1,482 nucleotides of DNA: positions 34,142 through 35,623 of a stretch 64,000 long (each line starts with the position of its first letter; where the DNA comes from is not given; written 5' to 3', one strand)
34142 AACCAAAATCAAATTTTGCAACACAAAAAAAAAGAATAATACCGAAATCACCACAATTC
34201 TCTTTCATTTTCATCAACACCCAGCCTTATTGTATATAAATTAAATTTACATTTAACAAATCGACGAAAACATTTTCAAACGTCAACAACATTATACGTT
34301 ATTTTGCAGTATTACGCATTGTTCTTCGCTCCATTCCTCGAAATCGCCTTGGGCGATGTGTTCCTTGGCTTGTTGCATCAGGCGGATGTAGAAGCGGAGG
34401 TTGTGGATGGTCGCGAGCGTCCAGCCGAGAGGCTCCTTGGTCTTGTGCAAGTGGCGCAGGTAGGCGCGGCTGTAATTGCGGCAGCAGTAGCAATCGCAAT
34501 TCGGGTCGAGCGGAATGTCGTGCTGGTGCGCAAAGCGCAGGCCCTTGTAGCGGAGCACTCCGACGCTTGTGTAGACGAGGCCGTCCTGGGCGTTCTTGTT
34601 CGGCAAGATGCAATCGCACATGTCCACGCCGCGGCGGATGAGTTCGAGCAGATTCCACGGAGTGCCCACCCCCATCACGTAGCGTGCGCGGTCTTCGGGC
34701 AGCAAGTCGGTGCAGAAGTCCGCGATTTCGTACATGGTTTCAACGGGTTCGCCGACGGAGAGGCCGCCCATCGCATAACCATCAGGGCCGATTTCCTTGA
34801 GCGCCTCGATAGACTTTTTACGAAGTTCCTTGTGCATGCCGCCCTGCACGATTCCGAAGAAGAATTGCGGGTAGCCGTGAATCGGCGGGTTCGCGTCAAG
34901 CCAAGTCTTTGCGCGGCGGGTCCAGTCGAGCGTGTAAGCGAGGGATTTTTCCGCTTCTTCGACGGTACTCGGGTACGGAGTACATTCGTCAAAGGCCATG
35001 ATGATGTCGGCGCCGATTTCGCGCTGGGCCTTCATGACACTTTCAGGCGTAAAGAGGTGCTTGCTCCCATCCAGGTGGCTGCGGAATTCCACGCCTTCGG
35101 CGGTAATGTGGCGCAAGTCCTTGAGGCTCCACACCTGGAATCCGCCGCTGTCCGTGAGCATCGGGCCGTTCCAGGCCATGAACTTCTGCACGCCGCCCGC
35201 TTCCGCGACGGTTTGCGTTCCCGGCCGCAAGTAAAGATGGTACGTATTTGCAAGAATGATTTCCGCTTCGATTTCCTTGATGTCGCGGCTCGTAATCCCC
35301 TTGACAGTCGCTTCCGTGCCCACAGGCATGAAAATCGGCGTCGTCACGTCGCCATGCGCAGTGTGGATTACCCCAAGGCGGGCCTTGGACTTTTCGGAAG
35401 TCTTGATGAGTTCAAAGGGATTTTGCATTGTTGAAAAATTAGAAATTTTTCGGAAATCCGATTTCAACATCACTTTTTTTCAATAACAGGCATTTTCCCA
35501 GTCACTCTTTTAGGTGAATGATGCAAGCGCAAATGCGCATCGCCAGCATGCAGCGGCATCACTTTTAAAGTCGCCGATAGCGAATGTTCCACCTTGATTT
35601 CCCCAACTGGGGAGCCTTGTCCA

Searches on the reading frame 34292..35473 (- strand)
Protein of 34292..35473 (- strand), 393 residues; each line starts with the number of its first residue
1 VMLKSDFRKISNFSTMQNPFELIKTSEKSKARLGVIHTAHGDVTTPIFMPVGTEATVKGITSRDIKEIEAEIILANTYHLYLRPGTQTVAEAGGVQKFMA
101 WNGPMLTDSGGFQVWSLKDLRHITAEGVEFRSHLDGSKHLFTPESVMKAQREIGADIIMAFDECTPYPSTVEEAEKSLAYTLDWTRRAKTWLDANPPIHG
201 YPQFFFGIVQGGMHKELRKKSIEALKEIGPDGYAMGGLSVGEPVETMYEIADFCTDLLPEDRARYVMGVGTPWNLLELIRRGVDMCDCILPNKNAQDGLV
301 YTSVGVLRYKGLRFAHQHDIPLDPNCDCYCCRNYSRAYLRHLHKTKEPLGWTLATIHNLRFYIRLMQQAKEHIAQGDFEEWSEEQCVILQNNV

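Call 7: search_protein_families(library=ncbifam, proteins=[window:34292-35473:-])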
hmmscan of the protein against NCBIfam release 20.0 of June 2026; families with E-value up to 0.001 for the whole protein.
window:34292-35473:- (393 aa): 4 families
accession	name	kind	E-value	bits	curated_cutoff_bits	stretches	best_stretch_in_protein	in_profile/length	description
TIGR00430.1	Q_tRNA_tgt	equivalog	7.1e-139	462.9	306.75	1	20-385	1-359/368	tRNA guanosine(34) transglycosylase Tgt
TIGR00449.1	tgt_general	superfamily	5.2e-135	450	47.6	1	20-388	1-361/367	tRNA-guanine transglycosylase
TIGR00432.2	arcsn_tRNA_tgt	equivalog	4.3e-37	127.6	350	1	27-386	6-331/441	tRNA guanosine(15) transglycosylase TgtA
NF040592.1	tRNA_mod_ArcS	equivalog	2.7e-07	29.6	440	1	256-389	123-236/575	archaeosine synthase subunit alpha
